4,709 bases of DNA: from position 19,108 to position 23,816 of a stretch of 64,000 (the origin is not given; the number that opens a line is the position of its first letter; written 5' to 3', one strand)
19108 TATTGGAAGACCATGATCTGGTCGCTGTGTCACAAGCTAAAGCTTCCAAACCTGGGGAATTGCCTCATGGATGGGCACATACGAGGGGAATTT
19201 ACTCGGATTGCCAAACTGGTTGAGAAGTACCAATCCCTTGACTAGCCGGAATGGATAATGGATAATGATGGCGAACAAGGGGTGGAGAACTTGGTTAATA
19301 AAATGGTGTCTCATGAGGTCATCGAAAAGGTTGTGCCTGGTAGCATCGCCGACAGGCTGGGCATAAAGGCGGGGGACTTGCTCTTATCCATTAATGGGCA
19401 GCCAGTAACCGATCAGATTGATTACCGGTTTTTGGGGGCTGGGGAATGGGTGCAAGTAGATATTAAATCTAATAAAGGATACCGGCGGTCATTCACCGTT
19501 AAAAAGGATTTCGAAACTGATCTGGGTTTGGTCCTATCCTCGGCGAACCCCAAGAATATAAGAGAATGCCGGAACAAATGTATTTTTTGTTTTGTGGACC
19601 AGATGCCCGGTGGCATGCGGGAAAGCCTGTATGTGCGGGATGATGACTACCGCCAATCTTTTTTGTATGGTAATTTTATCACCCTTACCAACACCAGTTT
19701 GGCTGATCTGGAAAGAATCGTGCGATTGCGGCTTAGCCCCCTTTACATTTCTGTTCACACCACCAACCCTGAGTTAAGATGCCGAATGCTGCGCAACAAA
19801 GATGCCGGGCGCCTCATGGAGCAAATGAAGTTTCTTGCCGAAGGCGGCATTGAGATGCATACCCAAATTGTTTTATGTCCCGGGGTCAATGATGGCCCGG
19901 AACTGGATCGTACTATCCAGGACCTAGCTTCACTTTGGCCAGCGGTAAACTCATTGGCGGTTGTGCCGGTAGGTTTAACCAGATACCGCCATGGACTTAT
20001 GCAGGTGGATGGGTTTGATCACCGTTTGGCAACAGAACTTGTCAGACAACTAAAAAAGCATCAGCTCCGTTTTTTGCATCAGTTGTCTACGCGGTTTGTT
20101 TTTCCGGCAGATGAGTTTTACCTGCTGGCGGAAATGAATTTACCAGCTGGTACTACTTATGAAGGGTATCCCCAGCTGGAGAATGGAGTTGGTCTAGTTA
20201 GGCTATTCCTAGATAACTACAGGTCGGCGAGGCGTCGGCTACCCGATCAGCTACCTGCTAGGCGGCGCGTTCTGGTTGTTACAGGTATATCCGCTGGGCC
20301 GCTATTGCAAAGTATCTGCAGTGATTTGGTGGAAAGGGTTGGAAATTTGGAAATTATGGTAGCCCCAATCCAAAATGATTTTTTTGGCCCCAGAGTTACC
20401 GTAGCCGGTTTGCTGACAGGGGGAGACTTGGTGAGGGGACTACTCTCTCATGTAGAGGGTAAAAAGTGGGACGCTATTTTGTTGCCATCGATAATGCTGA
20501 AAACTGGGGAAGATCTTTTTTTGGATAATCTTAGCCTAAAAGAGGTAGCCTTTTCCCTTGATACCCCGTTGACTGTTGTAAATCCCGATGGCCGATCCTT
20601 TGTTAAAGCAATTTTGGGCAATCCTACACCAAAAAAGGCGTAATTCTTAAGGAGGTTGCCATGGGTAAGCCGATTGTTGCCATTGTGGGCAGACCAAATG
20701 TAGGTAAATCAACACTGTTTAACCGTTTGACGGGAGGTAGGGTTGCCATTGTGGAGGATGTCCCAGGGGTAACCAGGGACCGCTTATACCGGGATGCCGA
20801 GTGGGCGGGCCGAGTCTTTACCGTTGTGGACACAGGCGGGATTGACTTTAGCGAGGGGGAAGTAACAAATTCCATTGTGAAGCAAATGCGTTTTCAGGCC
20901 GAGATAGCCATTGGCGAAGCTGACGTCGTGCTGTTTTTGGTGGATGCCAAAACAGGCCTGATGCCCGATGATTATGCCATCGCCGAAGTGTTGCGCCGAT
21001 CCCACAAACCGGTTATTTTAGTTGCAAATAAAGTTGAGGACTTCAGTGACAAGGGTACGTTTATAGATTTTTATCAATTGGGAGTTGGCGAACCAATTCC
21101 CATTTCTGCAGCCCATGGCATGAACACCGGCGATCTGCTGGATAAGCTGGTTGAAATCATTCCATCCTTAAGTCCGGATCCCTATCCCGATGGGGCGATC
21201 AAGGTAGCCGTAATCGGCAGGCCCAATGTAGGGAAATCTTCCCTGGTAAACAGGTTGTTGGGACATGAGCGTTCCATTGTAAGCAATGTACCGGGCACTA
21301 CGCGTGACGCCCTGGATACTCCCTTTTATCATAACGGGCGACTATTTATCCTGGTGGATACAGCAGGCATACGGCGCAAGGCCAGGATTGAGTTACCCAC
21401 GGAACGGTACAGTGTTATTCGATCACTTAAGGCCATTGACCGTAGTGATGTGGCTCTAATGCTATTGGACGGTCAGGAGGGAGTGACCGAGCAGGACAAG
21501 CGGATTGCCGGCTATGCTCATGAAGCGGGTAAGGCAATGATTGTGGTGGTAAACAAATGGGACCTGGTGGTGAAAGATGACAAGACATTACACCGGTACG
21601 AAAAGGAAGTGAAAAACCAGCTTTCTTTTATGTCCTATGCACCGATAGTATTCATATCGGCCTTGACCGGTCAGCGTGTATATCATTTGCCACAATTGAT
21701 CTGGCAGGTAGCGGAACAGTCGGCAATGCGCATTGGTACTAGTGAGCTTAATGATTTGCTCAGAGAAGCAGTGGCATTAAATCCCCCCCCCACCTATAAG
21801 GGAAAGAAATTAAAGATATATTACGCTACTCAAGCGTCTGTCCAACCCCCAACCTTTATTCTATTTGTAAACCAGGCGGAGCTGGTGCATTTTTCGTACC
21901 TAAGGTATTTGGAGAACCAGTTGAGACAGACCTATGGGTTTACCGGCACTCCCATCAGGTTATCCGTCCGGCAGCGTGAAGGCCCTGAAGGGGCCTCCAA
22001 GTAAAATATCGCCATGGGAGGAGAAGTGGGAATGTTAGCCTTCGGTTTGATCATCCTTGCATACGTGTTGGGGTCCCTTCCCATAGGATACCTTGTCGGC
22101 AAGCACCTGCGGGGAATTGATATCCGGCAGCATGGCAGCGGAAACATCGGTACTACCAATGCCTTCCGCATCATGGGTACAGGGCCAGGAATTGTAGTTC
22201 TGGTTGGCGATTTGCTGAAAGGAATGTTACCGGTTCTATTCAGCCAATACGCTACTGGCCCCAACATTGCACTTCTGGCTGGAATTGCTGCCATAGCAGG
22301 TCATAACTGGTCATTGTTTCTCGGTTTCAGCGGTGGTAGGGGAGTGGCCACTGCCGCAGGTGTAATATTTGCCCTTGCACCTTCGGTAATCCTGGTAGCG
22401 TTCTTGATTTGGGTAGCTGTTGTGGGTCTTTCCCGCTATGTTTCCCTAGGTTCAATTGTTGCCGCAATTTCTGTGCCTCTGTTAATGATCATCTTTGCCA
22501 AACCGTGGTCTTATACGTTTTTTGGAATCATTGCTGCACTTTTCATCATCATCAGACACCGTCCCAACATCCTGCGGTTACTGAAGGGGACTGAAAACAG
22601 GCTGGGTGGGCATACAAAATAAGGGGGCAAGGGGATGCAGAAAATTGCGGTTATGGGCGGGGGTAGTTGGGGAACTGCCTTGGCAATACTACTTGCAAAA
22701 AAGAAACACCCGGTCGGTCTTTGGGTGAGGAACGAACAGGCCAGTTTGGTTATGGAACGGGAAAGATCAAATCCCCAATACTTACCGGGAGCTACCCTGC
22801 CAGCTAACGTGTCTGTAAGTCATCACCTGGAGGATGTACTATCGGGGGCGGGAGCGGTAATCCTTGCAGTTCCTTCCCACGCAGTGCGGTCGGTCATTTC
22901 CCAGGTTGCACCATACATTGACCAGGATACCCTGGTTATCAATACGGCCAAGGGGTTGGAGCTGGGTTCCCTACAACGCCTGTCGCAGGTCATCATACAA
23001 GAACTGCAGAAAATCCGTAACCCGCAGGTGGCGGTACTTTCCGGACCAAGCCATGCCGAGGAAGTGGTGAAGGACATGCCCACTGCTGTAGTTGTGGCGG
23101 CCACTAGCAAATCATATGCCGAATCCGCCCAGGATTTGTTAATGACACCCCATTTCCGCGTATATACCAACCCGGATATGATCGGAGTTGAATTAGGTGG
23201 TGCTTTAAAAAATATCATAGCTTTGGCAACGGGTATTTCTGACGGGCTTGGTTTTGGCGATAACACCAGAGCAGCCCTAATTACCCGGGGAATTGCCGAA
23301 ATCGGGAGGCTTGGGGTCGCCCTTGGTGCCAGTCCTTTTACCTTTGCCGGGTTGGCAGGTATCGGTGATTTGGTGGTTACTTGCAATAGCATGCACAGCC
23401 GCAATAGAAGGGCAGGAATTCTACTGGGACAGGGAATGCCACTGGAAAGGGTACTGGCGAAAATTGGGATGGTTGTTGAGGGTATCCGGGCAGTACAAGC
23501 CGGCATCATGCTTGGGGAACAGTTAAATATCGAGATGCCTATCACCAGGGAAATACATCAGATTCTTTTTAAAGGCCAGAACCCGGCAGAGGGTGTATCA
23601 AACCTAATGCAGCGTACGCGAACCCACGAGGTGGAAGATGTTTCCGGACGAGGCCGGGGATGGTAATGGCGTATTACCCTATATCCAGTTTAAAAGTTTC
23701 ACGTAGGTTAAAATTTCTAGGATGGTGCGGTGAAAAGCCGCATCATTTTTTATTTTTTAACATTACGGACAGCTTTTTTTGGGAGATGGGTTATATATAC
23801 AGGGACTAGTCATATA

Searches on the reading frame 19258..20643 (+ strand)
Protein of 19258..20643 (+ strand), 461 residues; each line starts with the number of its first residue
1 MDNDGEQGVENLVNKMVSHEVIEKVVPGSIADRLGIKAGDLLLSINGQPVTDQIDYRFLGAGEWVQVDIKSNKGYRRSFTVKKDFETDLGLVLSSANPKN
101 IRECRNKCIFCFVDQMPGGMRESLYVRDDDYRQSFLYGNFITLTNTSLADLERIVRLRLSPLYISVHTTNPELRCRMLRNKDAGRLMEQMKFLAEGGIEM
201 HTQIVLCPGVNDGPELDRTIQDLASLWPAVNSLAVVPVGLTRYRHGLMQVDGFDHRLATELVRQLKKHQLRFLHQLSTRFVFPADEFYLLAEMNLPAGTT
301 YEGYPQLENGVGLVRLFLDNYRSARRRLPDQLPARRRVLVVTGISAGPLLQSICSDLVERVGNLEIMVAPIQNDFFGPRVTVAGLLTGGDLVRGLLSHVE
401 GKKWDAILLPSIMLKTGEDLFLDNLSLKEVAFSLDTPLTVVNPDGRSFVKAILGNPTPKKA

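Call 57: search_protein_families(library=pfam, proteins=[window:19258-20643:+], max_evalue=0.00001)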
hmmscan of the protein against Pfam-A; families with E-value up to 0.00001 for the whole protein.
window:19258-20643:+ (461 aa): 5 families
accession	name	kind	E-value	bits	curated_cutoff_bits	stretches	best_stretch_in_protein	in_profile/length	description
PF19238.5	Radical_SAM_2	-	2.1e-67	226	26.7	1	83-233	1-151/151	Radical SAM-like domain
PF04459.17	DUF512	-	2.2e-63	213.6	25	1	236-442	1-201/202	Protein of unknown function (DUF512)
PF17820.7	PDZ_6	-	2.3e-12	46.9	27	1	21-61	1-41/54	PDZ domain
PF00595.29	PDZ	-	5.7e-07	30.3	23.2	1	21-52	28-59/81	PDZ domain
PF04055.27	Radical_SAM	-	1.1e-06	29.3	29.5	0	148-213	91-157/166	Radical SAM superfamily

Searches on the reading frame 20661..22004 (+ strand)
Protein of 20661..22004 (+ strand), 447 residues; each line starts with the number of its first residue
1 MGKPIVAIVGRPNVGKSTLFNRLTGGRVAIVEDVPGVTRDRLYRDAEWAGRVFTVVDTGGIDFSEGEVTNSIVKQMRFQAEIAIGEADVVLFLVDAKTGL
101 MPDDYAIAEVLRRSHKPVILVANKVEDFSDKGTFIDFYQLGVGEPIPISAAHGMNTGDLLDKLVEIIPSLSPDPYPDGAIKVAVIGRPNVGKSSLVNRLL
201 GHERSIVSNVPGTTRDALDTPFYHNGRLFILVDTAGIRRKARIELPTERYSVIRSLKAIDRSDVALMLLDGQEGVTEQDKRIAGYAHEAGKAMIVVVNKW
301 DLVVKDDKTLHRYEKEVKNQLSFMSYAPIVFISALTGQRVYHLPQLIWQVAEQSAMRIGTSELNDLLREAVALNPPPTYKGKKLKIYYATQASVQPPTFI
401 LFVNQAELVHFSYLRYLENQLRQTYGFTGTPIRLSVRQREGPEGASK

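Call 57: search_protein_families(library=pfam, proteins=[window:20661-22004:+], max_evalue=0.00001)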
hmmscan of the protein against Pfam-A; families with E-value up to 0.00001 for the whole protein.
window:20661-22004:+ (447 aa): 8 families
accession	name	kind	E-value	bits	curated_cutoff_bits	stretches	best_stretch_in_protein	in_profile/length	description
PF01926.29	MMR_HSR1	-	3.2e-62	208.1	21.9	2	6-124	2-113/113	50S ribosome-binding GTPase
PF14714.11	KH_dom-like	-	2.7e-36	124.2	27.3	1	357-437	1-81/81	KH-domain-like of EngA bacterial GTPase enzymes, C-terminal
PF02421.24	FeoB_N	-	3.5e-28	98.5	27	2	6-158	3-151/156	Ferrous iron transport protein B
PF00009.33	GTP_EFTU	-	1.7e-24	86.9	26.5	1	182-350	6-185/188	Elongation factor Tu GTP binding domain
PF00350.29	Dynamin_N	-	2.4e-14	54.1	27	0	182-214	1-33/168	Dynamin family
PF03193.22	RsgA_GTPase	-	1.2e-09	38.6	30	0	182-214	109-148/174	RsgA GTPase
PF04548.22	AIG1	-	9.5e-09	35.3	27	0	7-110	4-106/212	AIG1 family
PF08477.19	Roc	-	2.5e-07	31.4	27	0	181-205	1-25/119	Ras of Complex, Roc, domain of DAPkinase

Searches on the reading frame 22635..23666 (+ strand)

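Call 57: search_protein_families(library=pfam, proteins=[window:22635-23666:+], max_evalue=0.00001)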
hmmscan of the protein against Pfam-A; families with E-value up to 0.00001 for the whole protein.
window:22635-23666:+ (343 aa): 6 families
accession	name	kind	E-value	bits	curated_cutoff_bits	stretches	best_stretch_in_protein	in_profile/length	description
PF07479.19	NAD_Gly3P_dh_C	-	1.1e-54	184.9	25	1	181-320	1-140/142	NAD-dependent glycerol-3-phosphate dehydrogenase C-terminus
PF01210.29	NAD_Gly3P_dh_N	-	1.8e-51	174.7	23.1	1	3-161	1-157/158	NAD-dependent glycerol-3-phosphate dehydrogenase N-terminus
PF20618.3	GPD_NAD_C_bact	-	6e-20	72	27.6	1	241-307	1-66/66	Bacterial GPD, NAD-dependent C-terminal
PF02558.23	ApbA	-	1.8e-09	37.8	22.2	1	4-120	1-113/150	Ketopantoate reductase PanE/ApbA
PF03807.23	F420_oxidored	-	3.9e-08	34.2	21.6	1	3-106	1-93/94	NADP oxidoreductase coenzyme F420-dependent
PF03446.21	NAD_binding_2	-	3.8e-06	27.4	21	1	3-104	1-92/161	NAD binding domain of 6-phosphogluconate dehydrogenase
